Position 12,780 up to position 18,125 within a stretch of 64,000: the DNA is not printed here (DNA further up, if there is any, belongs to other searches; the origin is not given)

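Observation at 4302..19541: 15-kb accessory cluster of very large secreted proteins and lipoproteins between ldcA and the dehydrogenase gene: candidate undescribed cell-surface system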

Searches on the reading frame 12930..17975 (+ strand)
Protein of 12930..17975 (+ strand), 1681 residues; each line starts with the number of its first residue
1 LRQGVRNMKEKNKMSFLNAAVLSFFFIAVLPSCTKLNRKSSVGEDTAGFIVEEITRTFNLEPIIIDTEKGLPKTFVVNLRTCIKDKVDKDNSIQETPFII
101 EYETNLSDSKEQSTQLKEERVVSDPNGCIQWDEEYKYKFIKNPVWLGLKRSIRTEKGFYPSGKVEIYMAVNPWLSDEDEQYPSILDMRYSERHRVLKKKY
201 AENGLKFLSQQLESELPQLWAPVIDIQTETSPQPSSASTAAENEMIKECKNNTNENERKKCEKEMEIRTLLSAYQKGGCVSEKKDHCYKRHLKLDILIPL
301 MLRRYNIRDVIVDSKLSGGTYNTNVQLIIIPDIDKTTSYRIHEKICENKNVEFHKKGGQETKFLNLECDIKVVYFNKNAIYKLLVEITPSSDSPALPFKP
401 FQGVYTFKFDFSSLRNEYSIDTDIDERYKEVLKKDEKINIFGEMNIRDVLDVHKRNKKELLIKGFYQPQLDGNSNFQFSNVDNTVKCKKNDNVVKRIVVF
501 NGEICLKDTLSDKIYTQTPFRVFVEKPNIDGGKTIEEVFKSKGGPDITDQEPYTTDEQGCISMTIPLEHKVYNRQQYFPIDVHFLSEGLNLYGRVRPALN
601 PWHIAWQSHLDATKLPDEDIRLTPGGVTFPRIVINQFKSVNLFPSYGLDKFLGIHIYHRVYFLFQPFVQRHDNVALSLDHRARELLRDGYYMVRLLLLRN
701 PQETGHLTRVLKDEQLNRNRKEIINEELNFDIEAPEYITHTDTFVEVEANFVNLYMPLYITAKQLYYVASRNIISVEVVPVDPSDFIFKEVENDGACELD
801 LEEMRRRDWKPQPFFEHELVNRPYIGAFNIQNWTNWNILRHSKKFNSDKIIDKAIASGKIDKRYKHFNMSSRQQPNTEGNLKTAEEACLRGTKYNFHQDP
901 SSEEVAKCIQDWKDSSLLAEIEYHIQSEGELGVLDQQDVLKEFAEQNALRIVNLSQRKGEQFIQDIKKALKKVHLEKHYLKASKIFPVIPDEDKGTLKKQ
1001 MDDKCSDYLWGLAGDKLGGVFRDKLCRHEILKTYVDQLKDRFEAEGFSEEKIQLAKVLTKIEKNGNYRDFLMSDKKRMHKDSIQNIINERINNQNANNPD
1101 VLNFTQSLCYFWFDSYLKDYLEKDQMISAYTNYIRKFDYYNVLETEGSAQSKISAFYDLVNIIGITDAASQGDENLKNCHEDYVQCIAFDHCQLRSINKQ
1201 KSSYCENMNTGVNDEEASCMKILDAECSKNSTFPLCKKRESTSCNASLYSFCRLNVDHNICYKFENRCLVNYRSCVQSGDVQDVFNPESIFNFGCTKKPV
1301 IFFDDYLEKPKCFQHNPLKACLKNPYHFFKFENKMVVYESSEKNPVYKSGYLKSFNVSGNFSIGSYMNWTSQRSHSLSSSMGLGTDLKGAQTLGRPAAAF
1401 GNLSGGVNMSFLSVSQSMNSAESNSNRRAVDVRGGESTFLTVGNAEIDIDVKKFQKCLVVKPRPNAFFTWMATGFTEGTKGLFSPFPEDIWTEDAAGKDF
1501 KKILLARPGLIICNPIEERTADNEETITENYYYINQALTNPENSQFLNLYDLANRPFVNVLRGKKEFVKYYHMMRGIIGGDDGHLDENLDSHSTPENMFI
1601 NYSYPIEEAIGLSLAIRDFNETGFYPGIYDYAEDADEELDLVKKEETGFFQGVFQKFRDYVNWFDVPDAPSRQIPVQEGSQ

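Call 4: search_protein_families(library=pfam, proteins=[window:12930-17975:+], max_evalue=0.1)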
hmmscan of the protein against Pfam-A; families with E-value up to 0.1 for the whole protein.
window:12930-17975:+ (1681 aa): 0 families

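Call 5: search_protein_families(library=ncbifam, proteins=[window:12930-17975:+], max_evalue=0.1)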
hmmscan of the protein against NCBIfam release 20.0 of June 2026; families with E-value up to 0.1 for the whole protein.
window:12930-17975:+ (1681 aa): 0 families

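Call 10: find_homologous_proteins(query=window:12951-17975:+)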
Query window:12951-17975:+ (1674 aa): 9 proteins with E <= 0.001 among 5392 candidates.
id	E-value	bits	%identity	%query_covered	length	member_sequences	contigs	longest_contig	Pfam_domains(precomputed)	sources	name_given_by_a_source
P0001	0.0e+0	3906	100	100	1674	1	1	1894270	-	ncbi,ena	-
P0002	0.0e+0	1966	53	100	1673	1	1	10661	-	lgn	-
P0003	0.0e+0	1784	50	99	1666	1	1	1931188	-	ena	-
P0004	0.0e+0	1767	49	100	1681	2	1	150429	-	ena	-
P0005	0.0e+0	1321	41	98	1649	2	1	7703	-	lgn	-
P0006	0.0e+0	1220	40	54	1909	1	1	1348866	-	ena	-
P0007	0.0e+0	1175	39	100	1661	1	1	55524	-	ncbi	-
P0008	0.0e+0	1150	39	97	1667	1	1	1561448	-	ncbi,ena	-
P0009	9.5e-71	257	23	50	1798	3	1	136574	-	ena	-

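Call 11: find_encoding_contigs(protein=P0001, flank=10000, max_places=3)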
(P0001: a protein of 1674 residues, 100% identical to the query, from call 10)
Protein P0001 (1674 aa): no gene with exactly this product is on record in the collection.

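Call 12: find_encoding_contigs(protein=P0003, flank=10000, max_places=3)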
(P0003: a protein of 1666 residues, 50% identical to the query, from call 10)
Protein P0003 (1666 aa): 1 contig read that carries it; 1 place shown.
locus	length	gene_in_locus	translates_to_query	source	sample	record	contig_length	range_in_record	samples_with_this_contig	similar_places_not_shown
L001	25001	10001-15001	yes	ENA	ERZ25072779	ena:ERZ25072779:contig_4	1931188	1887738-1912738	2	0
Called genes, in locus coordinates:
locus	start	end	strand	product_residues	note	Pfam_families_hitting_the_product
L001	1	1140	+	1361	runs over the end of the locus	PF04563:RNA_pol_Rpb2_1, PF04561:RNA_pol_Rpb2_2, PF04565:RNA_pol_Rpb2_3, PF10385:RNA_pol_Rpb2_45, PF00562:RNA_pol_Rpb2_6, PF04560:RNA_pol_Rpb2_7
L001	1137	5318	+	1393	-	PF04997:RNA_pol_Rpb1_1, PF00623:RNA_pol_Rpb1_2, PF04983:RNA_pol_Rpb1_3, PF05000:RNA_pol_Rpb1_4, PF04998:RNA_pol_Rpb1_5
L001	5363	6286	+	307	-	PF02016:Peptidase_S66, PF17676:Peptidase_S66C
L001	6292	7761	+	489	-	PF01225:Mur_ligase, PF08245:Mur_ligase_M, PF02875:Mur_ligase_C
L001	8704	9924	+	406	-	-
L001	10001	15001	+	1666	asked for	-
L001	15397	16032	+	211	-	-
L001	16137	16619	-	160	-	PF01782:RimM (weak), PF24986:PRC_RimM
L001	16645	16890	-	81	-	PF13083:KH_KhpA-B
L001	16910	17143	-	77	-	PF00886:Ribosomal_S16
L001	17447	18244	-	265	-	PF01061:ABC2_membrane, PF12698:ABC2_membrane_3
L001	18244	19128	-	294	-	PF00005:ABC_tran, PF13304:AAA_21 (faint)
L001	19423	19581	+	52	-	-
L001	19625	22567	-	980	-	PF01564:Spermine_synth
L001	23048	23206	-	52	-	-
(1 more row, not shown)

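Call 13: find_encoding_contigs(protein=P0004, flank=10000, max_places=2)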
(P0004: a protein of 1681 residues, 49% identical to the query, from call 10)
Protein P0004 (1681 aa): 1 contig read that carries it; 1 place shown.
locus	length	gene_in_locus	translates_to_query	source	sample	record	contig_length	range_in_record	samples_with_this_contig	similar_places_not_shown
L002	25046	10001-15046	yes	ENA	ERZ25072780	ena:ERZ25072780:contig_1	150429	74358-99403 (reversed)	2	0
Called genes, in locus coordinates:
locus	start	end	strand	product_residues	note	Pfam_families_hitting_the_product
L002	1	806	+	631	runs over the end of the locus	PF01580:FtsK_SpoIIIE (weak), PF01935:DUF87, PF10412:TrwB_AAD_bind (weak), PF12696:TraG-D_C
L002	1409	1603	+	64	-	-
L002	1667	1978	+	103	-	PF12728:HTH_17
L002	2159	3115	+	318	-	PF00589:Phage_integrase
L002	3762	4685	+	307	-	PF02016:Peptidase_S66, PF17676:Peptidase_S66C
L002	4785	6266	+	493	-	PF01225:Mur_ligase, PF08245:Mur_ligase_M, PF02875:Mur_ligase_C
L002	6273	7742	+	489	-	PF00483:NTP_transferase, PF01050:MannoseP_isomer, PF07883:Cupin_2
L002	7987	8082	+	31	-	-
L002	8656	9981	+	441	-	-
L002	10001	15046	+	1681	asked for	-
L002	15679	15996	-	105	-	PF00462:Glutaredoxin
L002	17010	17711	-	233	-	PF00300:His_Phos_1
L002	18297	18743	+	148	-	-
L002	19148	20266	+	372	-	PF00926:DHBP_synthase, PF00925:GTP_cyclohydro2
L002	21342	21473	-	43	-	-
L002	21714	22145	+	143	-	PF02657:SufE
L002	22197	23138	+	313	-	PF01464:SLT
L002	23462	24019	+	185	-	PF12796:Ank_2, PF13637:Ank_4 (faint), PF00023:Ank (faint)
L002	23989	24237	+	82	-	-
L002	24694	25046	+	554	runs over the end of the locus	PF00501:AMP-binding, PF13193:AMP-binding_C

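Call 14: find_encoding_contigs(protein=P0006, flank=10000, max_places=2)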
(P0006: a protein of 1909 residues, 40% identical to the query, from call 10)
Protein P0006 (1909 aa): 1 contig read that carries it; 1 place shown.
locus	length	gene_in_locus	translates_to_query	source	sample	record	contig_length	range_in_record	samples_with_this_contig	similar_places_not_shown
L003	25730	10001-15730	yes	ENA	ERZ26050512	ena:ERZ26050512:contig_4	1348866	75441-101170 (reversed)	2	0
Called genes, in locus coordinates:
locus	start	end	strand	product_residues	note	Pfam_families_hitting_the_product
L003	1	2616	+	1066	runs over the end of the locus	-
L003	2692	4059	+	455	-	PF03916:NrfD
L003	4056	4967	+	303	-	PF11821:ActD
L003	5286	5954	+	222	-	PF13442:Cytochrome_CBB3 (weak)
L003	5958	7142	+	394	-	-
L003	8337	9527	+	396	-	-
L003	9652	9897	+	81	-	-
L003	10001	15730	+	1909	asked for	-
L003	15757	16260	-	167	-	-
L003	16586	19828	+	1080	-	-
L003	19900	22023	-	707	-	PF00082:Peptidase_S8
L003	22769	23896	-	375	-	PF13784:Fic_N, PF02661:Fic, PF21248:SoFic-like_C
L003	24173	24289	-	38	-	-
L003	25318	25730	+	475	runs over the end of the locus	PF13541:ChlI, PF01078:Mg_chelatase, PF00158:Sigma54_activat (faint), PF13335:Mg_chelatase_C (weak)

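Call 15: find_encoding_contigs(protein=P0008, flank=10000, max_places=2)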
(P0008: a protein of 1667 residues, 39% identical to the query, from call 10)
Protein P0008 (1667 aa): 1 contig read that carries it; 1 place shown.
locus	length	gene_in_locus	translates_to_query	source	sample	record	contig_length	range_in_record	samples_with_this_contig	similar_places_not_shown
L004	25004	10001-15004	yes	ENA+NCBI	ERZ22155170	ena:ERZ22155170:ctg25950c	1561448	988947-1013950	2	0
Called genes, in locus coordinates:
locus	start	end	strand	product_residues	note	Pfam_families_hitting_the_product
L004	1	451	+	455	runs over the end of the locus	PF13522:GATase_6, PF13537:GATase_7, PF00156:Pribosyltran (weak)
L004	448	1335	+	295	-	PF02016:Peptidase_S66, PF17676:Peptidase_S66C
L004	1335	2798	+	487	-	PF01225:Mur_ligase, PF08245:Mur_ligase_M, PF02875:Mur_ligase_C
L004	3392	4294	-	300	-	-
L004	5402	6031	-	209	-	-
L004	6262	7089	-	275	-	-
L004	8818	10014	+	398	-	-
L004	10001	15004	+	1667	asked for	-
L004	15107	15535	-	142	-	PF07681:DoxX, PF04173:DoxD (weak)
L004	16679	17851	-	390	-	PF14487:DarT, PF01661:Macro (weak)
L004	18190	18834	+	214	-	-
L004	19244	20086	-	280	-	PF01791:DeoC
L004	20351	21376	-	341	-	PF01048:PNP_UDP_1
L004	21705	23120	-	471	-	PF02885:Glycos_trans_3N, PF00591:Glycos_transf_3, PF07831:PYNP_C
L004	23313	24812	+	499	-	PF02878:PGM_PMM_I, PF02879:PGM_PMM_II, PF02880:PGM_PMM_III, PF00408:PGM_PMM_IV (weak)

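Call 17: find_related_loci(query=A1, collection=genome_contigs, flank=10000)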
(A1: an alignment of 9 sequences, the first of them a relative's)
Query A1 (1674 aa) in genome_contigs; peptide patterns used: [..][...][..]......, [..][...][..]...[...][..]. (x = any residue, [..] = any of these).
154 stretches matched a pattern; 22 encode a relative of the query (tblastn E <= 1e-3); 20 distinct loci.
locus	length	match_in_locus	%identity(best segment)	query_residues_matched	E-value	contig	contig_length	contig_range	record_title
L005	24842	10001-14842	39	14-1629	0e+0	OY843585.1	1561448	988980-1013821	MAG: Bdellovibrionales bacterium isolate 022bb5af-5c53-4953-82b0-2ef8059d9f16 genome assembly, chromosome: 1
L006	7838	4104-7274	39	2-1036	0e+0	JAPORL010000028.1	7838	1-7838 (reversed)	MAG: Bdellovibrionaceae bacterium isolate CAR1_bin_21 NODE_2885_length_7838_cov_6.6635, whole genome shotgun sequence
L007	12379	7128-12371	39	15-1660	0e+0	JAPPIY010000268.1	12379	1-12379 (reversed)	MAG: Oligoflexia bacterium isolate RHO2_bin_34 NODE_6042_length_12379_cov_4.242210, whole genome shotgun sequence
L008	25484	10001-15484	37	17-1670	0e+0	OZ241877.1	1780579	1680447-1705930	MAG: Bdellovibrionales bacterium isolate b9654245-780c-40d9-9544-15e4b778e9f8 genome assembly, chromosome: 1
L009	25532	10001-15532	34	37-1669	5e-162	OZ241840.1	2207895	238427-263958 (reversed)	MAG: Bdellovibrionales bacterium isolate c863a131-a975-4ce1-8af7-b9d89bf78701 genome assembly, chromosome: 1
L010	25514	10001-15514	39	38-1670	0e+0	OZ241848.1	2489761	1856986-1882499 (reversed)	MAG: Bdellovibrionales bacterium isolate 96141382-e311-45bf-910f-4fc7ba283183 genome assembly, chromosome: 1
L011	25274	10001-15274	24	6-1657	5e-56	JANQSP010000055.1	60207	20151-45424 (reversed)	MAG: Bdellovibrionales bacterium isolate IP30a_bin.14 k99_1405962, whole genome shotgun sequence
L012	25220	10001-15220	24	12-1654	7e-54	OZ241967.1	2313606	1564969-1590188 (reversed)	MAG: Bdellovibrionales bacterium isolate 18183e43-9e19-4b4c-84d8-5252462bff35 genome assembly, chromosome: 1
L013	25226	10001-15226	25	9-1655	3e-48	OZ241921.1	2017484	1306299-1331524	MAG: Bdellovibrionales bacterium isolate 862dbce8-506b-4fb4-becf-eb92c4bae3be genome assembly, chromosome: 1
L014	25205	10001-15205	22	4-1627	5e-47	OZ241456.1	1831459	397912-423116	MAG: Bdellovibrionales bacterium isolate b7f951f6-ad55-4040-9540-f2673886bfab genome assembly, chromosome: 1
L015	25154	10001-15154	26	5-1627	2e-39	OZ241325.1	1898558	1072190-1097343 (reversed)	MAG: Bdellovibrionales bacterium isolate 5873daf7-f675-449b-b565-b58649f8c905 genome assembly, chromosome: 1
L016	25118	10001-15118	23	37-1632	1e-52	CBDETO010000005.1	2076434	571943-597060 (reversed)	MAG: Bdellovibrionales bacterium isolate 3909de7a-6806-4ff3-aa1f-b473fb14ec58 genome assembly, contig: contig_5, whole g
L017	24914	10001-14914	24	89-1644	1e-49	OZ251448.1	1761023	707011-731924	MAG: Bdellovibrionales bacterium isolate 33a3f4cd-7b46-4515-9c9f-633e59f6ce30 genome assembly, chromosome: 1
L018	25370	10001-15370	25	14-1653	2e-20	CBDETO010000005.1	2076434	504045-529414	MAG: Bdellovibrionales bacterium isolate 3909de7a-6806-4ff3-aa1f-b473fb14ec58 genome assembly, contig: contig_5, whole g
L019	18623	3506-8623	23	34-1632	4e-50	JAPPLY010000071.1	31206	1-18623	MAG: Bdellovibrionales bacterium isolate RHO3_bin_33 NODE_2700_length_31206_cov_14.937498, whole genome shotgun sequence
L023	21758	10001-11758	22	64-775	3e-11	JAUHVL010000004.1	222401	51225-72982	MAG: bacterium isolate 1_bin.12 NODE_52_length_222401_cov_1.549587, whole genome shotgun sequence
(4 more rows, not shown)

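Call 20: search_solved_structures(query=A1, max_evalue=1)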
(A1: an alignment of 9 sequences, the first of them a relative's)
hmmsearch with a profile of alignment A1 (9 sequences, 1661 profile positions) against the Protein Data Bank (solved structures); distinct sequences matched with E-value up to 1: 0.
